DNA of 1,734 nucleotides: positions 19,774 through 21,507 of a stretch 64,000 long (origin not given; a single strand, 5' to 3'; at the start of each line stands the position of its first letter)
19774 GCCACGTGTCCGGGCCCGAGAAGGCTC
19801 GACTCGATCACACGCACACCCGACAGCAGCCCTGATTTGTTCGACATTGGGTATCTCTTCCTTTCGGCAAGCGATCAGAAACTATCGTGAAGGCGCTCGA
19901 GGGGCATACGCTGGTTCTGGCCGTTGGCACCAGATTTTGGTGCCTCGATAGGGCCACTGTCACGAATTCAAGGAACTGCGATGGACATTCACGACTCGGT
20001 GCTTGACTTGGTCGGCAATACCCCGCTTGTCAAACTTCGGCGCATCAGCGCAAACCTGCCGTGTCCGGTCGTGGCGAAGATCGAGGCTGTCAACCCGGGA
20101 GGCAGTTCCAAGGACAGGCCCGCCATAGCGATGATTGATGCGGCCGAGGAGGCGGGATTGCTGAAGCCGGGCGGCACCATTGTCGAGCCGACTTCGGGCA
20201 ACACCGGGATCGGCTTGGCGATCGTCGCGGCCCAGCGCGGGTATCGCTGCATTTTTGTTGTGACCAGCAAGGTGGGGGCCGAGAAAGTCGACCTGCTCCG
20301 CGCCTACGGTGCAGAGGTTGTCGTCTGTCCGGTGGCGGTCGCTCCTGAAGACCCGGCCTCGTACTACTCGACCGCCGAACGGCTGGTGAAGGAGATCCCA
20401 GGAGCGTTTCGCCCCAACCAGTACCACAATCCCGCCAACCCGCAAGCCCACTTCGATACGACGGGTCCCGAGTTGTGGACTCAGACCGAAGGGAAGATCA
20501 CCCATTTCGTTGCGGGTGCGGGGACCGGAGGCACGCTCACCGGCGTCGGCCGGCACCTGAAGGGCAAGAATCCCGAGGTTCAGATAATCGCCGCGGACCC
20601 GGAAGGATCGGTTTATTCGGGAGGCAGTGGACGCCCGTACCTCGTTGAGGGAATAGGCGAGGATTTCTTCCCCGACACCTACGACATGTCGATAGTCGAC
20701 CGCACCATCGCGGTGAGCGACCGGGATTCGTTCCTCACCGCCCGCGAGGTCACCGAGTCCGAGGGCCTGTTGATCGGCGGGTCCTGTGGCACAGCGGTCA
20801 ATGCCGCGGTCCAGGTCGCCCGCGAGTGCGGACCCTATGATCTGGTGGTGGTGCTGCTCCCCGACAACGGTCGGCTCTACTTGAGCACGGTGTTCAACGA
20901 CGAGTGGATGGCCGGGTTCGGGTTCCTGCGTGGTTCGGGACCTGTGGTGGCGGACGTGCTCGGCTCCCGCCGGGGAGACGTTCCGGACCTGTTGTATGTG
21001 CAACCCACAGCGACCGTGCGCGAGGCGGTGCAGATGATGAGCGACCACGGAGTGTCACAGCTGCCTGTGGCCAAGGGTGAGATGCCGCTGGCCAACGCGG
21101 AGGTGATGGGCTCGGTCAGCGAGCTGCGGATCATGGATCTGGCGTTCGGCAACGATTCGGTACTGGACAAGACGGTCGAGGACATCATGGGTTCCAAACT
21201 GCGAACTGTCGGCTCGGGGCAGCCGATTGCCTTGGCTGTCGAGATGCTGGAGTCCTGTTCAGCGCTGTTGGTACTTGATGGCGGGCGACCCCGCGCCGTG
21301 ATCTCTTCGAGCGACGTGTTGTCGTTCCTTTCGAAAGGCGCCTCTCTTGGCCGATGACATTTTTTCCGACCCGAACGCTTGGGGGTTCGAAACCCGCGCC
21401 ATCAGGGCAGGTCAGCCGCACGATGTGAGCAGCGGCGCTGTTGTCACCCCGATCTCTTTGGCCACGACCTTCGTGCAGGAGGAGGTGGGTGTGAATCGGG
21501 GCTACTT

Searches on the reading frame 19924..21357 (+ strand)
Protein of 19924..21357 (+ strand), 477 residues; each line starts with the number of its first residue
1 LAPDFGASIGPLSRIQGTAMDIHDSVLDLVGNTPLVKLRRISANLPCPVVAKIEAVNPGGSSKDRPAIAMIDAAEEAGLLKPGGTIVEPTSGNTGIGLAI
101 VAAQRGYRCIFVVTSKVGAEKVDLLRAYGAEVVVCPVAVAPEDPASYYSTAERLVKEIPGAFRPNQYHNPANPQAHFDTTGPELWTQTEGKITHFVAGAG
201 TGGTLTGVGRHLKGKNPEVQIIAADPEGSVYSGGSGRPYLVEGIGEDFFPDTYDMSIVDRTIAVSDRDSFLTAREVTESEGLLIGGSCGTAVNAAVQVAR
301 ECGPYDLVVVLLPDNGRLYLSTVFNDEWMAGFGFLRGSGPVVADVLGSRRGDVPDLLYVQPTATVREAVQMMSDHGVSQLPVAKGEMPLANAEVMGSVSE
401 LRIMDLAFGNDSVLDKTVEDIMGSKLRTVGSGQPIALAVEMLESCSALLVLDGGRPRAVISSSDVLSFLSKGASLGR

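Call 44: search_protein_families(library=pfam, proteins=[window:19924-21357:+], max_evalue=0.0001)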
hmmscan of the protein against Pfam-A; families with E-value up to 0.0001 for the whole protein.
window:19924-21357:+ (477 aa): 2 families
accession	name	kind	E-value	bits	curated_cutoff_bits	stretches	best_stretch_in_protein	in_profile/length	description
PF00291.31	PALP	-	5.3e-75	252.9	35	1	27-314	2-295/295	Pyridoxal-phosphate dependent enzyme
PF00571.33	CBS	-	2.2e-13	50.8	24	2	354-383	7-36/57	CBS domain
